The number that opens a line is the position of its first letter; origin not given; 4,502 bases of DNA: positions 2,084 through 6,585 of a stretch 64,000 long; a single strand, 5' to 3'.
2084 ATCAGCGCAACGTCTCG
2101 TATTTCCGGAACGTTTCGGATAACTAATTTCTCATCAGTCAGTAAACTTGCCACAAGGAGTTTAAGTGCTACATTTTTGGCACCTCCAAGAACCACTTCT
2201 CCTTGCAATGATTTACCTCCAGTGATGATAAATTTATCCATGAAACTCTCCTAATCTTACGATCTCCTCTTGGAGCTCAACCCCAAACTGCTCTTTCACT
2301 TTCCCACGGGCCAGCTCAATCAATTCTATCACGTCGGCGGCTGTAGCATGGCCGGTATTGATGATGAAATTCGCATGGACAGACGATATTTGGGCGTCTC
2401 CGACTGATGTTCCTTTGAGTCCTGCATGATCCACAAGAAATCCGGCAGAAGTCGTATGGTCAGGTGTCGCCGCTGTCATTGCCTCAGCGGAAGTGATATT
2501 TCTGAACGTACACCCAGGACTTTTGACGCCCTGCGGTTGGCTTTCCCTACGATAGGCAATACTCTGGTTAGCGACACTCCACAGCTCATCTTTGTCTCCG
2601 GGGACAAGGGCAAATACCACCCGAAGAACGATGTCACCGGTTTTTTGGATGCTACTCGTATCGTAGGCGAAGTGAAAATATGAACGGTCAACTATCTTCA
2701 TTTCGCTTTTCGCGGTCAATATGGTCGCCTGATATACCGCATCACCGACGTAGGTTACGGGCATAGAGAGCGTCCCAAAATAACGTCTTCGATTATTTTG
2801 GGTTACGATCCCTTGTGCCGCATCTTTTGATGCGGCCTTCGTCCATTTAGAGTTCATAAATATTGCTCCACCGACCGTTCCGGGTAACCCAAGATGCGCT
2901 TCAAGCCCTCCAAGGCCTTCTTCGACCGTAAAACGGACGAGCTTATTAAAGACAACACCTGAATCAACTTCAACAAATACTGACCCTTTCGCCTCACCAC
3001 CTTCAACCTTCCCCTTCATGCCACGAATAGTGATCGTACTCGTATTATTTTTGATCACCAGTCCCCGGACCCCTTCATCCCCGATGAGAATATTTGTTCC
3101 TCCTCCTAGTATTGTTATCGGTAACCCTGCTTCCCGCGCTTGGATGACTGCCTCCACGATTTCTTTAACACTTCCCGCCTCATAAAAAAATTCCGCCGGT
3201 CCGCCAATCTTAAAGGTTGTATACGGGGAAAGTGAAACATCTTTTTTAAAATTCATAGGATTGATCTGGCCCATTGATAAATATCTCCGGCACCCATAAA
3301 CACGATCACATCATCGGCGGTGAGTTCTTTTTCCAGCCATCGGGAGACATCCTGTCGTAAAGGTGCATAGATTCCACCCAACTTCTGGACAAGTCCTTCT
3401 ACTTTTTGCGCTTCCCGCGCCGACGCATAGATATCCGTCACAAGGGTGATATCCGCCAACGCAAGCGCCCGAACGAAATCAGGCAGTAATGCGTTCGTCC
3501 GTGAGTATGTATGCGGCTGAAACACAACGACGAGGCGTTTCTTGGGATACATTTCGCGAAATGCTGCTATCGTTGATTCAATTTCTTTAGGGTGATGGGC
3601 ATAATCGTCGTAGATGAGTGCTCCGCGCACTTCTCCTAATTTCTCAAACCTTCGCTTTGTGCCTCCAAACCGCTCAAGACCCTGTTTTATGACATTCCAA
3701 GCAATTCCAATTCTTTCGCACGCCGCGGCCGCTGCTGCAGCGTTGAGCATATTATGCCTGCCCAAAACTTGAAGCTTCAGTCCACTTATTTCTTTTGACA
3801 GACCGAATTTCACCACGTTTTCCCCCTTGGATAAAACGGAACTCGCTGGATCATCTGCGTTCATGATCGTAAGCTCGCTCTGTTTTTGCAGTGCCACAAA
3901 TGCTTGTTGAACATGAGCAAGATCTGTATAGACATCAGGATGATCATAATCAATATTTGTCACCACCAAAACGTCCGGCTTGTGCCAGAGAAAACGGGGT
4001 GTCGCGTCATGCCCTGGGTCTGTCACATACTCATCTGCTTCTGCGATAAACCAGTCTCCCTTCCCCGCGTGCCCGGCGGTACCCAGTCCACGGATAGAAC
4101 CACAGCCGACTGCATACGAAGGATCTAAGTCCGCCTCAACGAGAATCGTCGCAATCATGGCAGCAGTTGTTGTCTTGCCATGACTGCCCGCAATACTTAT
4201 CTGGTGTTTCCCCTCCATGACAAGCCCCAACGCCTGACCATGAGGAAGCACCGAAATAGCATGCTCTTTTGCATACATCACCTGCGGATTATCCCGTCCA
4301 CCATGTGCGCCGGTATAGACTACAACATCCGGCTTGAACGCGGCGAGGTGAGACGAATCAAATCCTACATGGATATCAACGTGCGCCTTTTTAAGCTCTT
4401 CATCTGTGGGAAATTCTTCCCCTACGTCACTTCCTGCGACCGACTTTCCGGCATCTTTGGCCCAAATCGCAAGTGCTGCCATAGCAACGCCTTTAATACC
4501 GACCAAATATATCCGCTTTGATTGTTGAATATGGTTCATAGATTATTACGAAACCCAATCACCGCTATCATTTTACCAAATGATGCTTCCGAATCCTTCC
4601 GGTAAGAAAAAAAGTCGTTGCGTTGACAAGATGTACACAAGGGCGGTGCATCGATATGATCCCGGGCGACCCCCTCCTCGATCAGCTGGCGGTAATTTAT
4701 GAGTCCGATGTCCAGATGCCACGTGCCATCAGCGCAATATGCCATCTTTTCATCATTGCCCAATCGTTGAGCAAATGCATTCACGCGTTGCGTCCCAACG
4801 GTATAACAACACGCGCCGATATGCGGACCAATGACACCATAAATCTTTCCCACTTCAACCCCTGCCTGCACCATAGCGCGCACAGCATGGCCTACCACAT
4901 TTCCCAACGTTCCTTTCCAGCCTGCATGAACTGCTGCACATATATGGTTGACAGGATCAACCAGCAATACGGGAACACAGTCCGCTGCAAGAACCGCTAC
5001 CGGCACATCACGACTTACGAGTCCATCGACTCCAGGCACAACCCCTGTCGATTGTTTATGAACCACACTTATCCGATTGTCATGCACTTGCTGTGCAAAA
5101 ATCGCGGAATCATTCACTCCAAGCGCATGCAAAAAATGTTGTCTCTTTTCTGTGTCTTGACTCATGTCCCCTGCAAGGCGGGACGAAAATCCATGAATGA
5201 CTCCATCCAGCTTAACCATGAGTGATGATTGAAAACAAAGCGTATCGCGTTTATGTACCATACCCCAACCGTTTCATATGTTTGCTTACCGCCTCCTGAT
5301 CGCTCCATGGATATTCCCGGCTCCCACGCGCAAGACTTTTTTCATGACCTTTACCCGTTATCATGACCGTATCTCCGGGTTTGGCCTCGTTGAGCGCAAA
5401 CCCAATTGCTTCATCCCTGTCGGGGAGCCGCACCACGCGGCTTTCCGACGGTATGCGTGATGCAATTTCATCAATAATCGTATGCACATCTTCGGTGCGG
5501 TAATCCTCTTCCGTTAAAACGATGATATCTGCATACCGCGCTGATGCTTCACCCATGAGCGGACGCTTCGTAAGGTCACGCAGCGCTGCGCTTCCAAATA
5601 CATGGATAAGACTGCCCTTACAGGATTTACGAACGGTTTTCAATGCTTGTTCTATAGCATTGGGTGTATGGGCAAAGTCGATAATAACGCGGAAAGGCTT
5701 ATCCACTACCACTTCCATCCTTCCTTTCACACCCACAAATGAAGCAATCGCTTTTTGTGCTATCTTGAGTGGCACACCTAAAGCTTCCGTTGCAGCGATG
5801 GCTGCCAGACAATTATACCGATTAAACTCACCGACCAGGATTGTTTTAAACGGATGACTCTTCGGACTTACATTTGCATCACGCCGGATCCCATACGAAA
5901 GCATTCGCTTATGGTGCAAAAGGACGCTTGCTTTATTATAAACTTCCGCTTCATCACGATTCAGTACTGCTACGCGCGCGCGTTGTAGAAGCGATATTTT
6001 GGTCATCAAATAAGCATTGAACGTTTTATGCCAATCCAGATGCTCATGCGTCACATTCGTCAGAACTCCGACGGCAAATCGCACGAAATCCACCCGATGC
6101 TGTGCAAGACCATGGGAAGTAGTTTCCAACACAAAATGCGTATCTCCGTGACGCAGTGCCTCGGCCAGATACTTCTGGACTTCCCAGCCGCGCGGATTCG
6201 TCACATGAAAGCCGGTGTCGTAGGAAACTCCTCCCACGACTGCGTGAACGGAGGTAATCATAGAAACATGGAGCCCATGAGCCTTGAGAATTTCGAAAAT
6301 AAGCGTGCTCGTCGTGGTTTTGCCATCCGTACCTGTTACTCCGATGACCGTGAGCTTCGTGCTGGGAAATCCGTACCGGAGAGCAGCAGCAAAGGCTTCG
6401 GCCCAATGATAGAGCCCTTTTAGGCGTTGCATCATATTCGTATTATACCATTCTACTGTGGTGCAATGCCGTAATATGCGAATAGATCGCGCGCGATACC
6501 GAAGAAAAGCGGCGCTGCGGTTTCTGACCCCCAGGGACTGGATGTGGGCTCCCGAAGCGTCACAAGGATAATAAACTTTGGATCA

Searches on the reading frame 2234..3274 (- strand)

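Call 63: search_protein_families(library=ncbifam, proteins=[window:2234-3274:-], max_evalue=1e-10)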
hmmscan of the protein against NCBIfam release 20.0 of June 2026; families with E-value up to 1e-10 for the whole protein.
window:2234-3274:- (346 aa): 7 families
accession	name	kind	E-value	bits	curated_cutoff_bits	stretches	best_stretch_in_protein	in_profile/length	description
NF010480.0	PRK13905.1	equivalog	4.5e-74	249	259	2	176-344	145-301/303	UDP-N-acetylmuramate dehydrogenase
TIGR00179.1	murB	equivalog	3.1e-49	167.8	144.5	2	180-339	129-287/290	UDP-N-acetylmuramate dehydrogenase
NF010478.0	PRK13903.1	equivalog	2.1e-41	142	231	2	5-137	11-132/362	UDP-N-acetylmuramate dehydrogenase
NF011245.0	PRK14651.1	equivalog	3.5e-39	134.6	224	1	11-328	5-258/273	UDP-N-acetylmuramate dehydrogenase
NF011242.0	PRK14648.1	equivalog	9.1e-39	133.6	426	2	10-151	13-147/354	UDP-N-acetylmuramate dehydrogenase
NF000755.0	PRK00046.1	equivalog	2.9e-32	111.7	277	2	7-138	2-124/343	UDP-N-acetylmuramate dehydrogenase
NF010479.0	PRK13904.1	equivalog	1e-31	110.3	273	1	185-339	122-256/258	UDP-N-acetylmuramate dehydrogenase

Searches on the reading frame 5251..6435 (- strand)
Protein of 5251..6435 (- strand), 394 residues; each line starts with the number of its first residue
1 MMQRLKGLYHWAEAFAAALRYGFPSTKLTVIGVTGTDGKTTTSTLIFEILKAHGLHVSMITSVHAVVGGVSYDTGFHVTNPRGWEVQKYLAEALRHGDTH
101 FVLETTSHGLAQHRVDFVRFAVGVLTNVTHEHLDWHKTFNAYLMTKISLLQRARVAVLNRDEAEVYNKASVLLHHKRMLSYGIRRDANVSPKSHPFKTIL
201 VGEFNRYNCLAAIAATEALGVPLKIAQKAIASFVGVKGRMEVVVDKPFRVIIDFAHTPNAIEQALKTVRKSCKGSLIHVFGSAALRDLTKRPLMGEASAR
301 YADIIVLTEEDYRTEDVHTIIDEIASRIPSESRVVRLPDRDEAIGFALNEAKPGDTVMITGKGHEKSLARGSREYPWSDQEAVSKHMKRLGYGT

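Call 63: search_protein_families(library=ncbifam, proteins=[window:5251-6435:-], max_evalue=1e-10)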
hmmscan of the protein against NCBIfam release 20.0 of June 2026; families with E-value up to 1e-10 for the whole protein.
window:5251-6435:- (394 aa): 22 families
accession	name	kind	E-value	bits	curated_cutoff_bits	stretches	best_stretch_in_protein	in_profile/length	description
TIGR01085.1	murE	subfamily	2.3e-108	363.1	257.3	1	13-386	70-470/472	UDP-N-acetylmuramyl-tripeptide synthetase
NF001126.0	PRK00139.1-4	equivalog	5.6e-99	331.9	373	1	13-388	89-483/486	UDP-N-acetylmuramoyl-L-alanyl-D-glutamate--2,6-diaminopimelate ligase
NF001124.0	PRK00139.1-2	equivalog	7.4e-90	302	476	1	16-389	99-494/500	UDP-N-acetylmuramoyl-L-alanyl-D-glutamate--2,6-diaminopimelate ligase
NF008896.0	PRK11929.1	equivalog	4.7e-86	289.5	1023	2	182-388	288-499/965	bifunctional UDP-N-acetylmuramoyl-L-alanyl-D-glutamate--2,6-diaminopimelate ligase MurE/UDP-N-acetylmuramoyl-tripeptide--D-alanyl-D-alanine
NF001123.0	PRK00139.1-1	equivalog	1.2e-78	264.9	586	2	165-387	266-489/493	UDP-N-acetylmuramoyl-L-alanyl-D-glutamate--2,6-diaminopimelate ligase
NF010628.0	PRK14022.1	equivalog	5.1e-70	236.5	536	1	17-366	100-459/483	UDP-N-acetylmuramoyl-L-alanyl-D-glutamate--L-lysine ligase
NF001130.0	PRK00139.2-4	equivalog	2.6e-50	171.6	715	2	196-387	317-510/516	UDP-N-acetylmuramoyl-L-alanyl-D-glutamate--2,6-diaminopimelate ligase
NF001129.0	PRK00139.2-3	equivalog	1.7e-39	135.7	762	2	15-162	105-254/517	UDP-N-acetylmuramoyl-L-alanyl-D-glutamate--2,6-diaminopimelate ligase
NF001131.0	PRK00139.2-5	equivalog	7.8e-38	130.5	1000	1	12-385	93-481/483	UDP-N-acetylmuramoyl-L-alanyl-D-glutamate--2,6-diaminopimelate ligase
NF001127.0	PRK00139.2-1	equivalog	9.8e-35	120.2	997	2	191-366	312-489/520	UDP-N-acetylmuramoyl-L-alanyl-D-glutamate--2,6-diaminopimelate ligase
TIGR02068.2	cya_phycin_syn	equivalog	6.2e-31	107.2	850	2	203-365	682-852/862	cyanophycin synthetase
NF053645.1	pMurC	equivalog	1.8e-29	102.8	560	1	194-279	309-395/492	pseudomurein biosynthesis peptide ligase pMurC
NF010623.0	PRK14016.1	subfamily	2.3e-29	102.2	877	1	203-366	684-855/871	cyanophycin synthetase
TIGR01087.1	murD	equivalog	4.8e-28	98.4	211.95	1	92-274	145-352/441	UDP-N-acetylmuramoyl-L-alanine--D-glutamate ligase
NF053646.1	pMurD1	equivalog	3.7e-24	85.2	610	1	116-363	181-442/465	pseudomurein biosynthesis peptide ligase pMurD1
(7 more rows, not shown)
